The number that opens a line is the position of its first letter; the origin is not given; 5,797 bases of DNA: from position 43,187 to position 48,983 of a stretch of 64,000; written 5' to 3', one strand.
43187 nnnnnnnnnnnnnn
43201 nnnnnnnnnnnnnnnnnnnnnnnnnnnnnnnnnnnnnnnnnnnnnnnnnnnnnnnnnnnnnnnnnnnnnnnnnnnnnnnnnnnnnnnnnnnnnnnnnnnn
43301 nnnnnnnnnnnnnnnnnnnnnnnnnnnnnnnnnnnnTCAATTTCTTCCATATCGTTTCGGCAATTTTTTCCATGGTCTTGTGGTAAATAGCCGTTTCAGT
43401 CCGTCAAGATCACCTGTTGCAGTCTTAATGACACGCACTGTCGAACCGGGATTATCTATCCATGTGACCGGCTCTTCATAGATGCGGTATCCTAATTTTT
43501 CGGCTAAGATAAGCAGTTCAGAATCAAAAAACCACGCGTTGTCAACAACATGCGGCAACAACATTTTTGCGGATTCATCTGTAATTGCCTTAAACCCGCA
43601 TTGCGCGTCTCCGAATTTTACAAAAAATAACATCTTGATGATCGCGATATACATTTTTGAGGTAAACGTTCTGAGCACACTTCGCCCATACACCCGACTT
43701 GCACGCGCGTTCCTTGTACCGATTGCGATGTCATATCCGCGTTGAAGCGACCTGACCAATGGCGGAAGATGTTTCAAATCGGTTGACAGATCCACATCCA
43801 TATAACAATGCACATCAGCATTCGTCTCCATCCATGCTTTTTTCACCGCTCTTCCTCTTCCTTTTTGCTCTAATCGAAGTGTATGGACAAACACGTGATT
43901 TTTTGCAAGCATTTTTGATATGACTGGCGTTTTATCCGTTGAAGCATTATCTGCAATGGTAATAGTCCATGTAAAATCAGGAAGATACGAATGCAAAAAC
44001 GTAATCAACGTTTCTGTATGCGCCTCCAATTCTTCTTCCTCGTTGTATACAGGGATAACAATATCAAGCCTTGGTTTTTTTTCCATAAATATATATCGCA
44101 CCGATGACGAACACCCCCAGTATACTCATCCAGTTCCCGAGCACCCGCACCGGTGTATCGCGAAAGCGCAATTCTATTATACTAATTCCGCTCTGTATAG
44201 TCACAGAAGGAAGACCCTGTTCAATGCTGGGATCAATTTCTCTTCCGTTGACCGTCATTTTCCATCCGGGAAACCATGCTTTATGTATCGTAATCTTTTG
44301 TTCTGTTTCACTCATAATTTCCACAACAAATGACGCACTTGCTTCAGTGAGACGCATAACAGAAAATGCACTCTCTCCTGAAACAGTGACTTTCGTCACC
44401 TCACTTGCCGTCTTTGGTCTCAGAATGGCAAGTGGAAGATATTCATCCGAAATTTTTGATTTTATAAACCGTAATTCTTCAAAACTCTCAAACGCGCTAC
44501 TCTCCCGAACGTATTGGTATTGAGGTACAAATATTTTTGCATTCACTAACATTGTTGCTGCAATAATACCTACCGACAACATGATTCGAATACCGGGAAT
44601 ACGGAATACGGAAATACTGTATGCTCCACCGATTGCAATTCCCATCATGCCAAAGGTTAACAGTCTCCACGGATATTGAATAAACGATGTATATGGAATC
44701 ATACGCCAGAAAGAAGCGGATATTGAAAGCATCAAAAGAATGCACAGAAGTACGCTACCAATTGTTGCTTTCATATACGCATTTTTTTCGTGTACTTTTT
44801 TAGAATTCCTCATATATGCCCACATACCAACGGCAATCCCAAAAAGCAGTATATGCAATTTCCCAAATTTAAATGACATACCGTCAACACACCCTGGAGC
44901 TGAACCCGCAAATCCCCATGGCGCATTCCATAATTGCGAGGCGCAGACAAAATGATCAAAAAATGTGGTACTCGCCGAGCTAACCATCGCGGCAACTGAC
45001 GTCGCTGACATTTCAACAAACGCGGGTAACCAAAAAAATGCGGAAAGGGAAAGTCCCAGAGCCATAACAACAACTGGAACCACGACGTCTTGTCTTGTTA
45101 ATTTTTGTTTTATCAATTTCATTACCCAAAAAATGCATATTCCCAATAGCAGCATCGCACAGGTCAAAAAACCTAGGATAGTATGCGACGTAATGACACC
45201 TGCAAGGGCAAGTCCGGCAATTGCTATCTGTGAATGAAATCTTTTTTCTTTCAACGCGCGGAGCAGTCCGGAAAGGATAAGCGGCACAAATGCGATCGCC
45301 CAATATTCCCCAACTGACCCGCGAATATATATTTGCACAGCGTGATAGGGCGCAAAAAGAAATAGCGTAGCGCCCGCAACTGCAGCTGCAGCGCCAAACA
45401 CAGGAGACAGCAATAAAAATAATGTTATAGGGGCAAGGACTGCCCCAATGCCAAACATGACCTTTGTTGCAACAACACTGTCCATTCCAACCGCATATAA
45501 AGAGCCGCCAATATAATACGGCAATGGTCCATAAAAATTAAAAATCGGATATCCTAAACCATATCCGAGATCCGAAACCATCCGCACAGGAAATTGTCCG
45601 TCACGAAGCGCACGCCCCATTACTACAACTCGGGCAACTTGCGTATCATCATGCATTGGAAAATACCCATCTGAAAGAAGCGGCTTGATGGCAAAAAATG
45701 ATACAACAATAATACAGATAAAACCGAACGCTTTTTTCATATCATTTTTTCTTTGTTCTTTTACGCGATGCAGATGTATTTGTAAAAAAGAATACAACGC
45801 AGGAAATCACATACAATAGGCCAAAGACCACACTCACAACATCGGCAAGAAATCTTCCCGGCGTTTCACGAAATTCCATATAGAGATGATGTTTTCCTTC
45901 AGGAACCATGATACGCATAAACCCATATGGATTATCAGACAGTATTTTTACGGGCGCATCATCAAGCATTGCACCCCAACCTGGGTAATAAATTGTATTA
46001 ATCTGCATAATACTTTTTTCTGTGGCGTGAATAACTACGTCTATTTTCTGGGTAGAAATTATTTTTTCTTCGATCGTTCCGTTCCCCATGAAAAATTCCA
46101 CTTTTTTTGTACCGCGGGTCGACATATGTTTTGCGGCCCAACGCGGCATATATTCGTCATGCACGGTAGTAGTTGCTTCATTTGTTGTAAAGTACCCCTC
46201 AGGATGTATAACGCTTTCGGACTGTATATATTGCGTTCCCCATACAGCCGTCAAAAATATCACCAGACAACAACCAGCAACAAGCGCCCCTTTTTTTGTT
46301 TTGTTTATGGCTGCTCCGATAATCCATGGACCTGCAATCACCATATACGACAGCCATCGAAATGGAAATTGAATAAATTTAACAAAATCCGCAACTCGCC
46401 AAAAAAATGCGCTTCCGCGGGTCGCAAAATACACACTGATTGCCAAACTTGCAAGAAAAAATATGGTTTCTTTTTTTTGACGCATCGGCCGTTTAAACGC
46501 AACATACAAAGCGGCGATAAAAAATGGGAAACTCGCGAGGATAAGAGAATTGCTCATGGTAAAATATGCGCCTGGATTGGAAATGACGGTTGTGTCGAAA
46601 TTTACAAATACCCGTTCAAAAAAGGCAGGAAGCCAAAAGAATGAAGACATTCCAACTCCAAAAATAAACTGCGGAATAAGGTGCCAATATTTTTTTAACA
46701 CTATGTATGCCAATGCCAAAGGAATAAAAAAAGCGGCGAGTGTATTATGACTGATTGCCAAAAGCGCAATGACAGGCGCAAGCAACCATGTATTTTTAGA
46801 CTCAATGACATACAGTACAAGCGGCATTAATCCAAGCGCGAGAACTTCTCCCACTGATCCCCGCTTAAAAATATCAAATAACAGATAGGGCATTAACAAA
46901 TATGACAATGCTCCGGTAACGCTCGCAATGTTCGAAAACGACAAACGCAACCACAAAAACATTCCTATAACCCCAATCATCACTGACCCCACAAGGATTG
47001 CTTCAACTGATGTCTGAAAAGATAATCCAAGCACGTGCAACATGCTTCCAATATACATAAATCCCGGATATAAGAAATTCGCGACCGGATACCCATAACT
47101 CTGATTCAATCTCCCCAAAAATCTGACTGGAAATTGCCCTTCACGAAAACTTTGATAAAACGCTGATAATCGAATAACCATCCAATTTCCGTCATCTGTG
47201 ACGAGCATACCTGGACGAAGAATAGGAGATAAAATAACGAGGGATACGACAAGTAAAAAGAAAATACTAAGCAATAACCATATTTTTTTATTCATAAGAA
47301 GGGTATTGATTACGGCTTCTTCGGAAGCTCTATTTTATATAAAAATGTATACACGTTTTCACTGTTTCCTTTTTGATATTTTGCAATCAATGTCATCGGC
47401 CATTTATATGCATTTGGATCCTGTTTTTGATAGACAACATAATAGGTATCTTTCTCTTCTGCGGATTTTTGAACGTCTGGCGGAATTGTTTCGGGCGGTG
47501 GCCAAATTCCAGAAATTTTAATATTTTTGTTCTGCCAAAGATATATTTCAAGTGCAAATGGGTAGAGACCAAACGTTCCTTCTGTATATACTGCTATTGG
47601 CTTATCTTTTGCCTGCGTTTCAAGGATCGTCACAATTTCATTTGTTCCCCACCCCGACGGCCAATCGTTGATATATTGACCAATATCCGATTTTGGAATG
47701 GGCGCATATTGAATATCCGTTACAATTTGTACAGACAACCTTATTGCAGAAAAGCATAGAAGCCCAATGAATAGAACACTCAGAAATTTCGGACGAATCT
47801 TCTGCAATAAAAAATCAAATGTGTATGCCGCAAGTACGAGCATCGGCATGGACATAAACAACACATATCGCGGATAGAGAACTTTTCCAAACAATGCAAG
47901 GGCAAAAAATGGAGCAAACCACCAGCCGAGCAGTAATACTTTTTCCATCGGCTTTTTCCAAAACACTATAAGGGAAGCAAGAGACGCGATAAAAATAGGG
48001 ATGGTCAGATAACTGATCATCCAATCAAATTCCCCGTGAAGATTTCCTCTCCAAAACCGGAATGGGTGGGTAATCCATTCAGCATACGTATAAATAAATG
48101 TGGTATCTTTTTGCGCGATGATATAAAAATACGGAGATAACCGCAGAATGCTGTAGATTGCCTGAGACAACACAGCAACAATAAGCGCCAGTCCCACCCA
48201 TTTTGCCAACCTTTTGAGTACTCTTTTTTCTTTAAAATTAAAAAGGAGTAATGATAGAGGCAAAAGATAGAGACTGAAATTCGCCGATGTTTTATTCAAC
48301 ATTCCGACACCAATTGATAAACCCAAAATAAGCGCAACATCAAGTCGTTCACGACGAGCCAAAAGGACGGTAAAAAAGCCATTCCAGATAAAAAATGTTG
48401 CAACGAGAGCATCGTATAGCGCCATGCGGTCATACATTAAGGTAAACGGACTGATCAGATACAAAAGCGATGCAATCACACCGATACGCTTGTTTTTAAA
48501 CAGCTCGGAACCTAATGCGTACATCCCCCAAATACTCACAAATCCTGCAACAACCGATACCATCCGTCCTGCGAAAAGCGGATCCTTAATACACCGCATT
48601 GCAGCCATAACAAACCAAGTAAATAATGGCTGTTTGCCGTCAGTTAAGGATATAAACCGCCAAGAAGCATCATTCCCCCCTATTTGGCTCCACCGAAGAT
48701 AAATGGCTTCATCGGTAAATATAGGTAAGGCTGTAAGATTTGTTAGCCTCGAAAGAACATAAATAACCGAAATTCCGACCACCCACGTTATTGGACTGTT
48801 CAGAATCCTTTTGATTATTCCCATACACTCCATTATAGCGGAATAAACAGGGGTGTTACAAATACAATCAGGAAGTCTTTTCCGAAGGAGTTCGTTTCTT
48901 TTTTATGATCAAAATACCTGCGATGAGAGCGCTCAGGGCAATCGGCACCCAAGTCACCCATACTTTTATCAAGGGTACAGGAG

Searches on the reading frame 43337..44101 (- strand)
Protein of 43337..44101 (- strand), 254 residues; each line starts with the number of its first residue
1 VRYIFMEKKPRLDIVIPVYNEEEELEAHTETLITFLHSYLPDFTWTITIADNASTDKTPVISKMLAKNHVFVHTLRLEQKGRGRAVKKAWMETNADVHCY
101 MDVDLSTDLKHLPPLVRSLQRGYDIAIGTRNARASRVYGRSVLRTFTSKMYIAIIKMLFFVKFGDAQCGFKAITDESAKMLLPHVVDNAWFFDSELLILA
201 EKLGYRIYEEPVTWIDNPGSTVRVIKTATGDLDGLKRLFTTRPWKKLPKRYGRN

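Call 6: search_protein_families(library=pfam, proteins=[window:43337-44101:-], max_evalue=0.001)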
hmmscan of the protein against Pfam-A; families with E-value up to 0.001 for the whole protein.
window:43337-44101:- (254 aa): 1 family
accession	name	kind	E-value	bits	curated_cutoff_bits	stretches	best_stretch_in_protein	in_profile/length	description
PF00535.33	Glycos_transf_2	-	6.5e-20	72.2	23.3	1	14-172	2-158/168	Glycosyl transferase family 2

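Call 15: search_protein_families(library=ncbifam, proteins=[window:43337-44101:-], max_evalue=0.00001)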
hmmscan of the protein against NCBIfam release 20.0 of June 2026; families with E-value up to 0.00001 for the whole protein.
window:43337-44101:- (254 aa): 10 families
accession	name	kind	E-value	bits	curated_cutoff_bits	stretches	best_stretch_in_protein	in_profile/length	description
NF047588.1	GlcsyltransPgfSStrep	equivalog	1e-11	44.7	500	1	11-180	2-166/308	glycosyltransferase PgfS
NF007986.1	PRK10714.1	equivalog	6e-11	41.9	529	1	11-176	7-167/316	undecaprenyl-phosphate 4-deoxy-4-formamido-L-arabinose transferase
NF041391.1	DPhHxTase_Halo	equivalog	1.9e-09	36.8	375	1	47-221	27-190/213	dolichyl-phosphate hexose transferase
TIGR03937.1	PgaC_IcaA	equivalog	6.3e-08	32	422.3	1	6-134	41-165/407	poly-beta-1,6-N-acetyl-D-glucosamine synthase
TIGR04182.1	glyco_TIGR04182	equivalog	7.2e-08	32.2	325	1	14-220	4-196/293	S-layer glycoprotein N-glycosyltransferase AglJ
NF038302.1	EPS_HpsE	equivalog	2.3e-07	30.1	300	1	13-105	4-97/307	hormogonium polysaccharide biosynthesis glycosyltransferase HpsE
NF058614.1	PPMAGASynPpgS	equivalog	2.9e-07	30.2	370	1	14-213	4-195/226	polyprenyl-phospho-N-acetylgalactosaminyl synthase PpgS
TIGR04283.1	glyco_like_mftF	equivalog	2.3e-06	27.4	182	1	13-110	2-88/221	TIGR04283 family arsenosugar biosynthesis glycosyltransferase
NF007482.0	PRK10073.1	equivalog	7.7e-06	25.1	423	0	6-104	2-95/334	glycosyltransferase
NF010496.0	PRK13915.1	equivalog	8.6e-06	25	262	0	9-107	30-129/307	glucosyl-3-phosphoglycerate synthase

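Call 52: search_solved_structures(query=window:43337-44101:-, max_evalue=0.01)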
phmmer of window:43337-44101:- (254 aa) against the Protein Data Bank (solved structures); distinct sequences matched with E-value up to 0.01: 9.
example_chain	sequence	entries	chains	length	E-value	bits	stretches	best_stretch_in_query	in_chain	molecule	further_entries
5mlz_A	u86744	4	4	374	1.1e-13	54.6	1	10-174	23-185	Dolichol monophosphate mannose synthase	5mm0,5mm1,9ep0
9hwj_A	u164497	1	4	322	3.8e-08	36.5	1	11-177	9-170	Undecaprenyl-phosphate 4-deoxy-4-formamido-L-arabinose transferase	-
9bhc_C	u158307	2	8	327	7.5e-08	35.5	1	11-171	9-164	Undecaprenyl-phosphate 4-deoxy-4-formamido-L-arabinose transferase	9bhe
8vxh_A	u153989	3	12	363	9.4e-08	35.2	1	11-171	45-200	Undecaprenyl-phosphate 4-deoxy-4-formamido-L-arabinose transferase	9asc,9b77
5eke_A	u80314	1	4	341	1.3e-06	31.5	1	11-166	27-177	Uncharacterized glycosyltransferase sll0501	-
5ekp_C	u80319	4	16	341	1.3e-06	31.5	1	11-166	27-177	Uncharacterized glycosyltransferase sll0501 | Glycosyltransferase sll0501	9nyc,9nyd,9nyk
9nye_A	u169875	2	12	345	1.3e-06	31.5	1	11-166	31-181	Glycosyltransferase sll0501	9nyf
6yv7_B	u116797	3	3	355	0.0012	21.8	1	9-104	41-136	Glycosyl transferase, family 2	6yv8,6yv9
6yv7_A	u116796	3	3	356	0.0012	21.7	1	9-104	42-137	Glycosyl transferase, family 2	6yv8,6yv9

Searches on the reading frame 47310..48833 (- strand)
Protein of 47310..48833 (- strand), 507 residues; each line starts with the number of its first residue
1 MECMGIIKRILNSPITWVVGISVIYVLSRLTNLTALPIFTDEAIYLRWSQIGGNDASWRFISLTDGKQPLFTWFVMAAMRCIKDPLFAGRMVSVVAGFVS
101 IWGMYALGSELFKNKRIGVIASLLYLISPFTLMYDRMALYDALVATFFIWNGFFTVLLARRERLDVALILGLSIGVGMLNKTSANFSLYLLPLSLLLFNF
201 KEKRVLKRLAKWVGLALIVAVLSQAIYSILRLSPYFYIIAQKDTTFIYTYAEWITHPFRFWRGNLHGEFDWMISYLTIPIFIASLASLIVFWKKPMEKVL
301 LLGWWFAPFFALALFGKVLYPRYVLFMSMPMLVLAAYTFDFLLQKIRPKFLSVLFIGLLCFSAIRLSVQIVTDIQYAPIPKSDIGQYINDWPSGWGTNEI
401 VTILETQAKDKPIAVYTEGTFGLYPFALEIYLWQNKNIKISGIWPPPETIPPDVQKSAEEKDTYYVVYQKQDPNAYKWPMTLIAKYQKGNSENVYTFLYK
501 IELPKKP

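Call 6: search_protein_families(library=pfam, proteins=[window:47310-48833:-], max_evalue=0.001)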
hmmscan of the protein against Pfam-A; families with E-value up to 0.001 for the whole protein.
window:47310-48833:- (507 aa): 1 family
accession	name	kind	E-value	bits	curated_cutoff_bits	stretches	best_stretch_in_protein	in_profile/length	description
PF13231.12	PMT_2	-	6.5e-16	59.4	26.1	1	69-223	4-155/160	Dolichyl-phosphate-mannose-protein mannosyltransferase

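Call 58: search_protein_families(library=ncbifam, proteins=[window:47310-48833:-], max_evalue=0.000001)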
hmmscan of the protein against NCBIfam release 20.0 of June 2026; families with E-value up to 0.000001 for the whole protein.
window:47310-48833:- (507 aa): 0 families
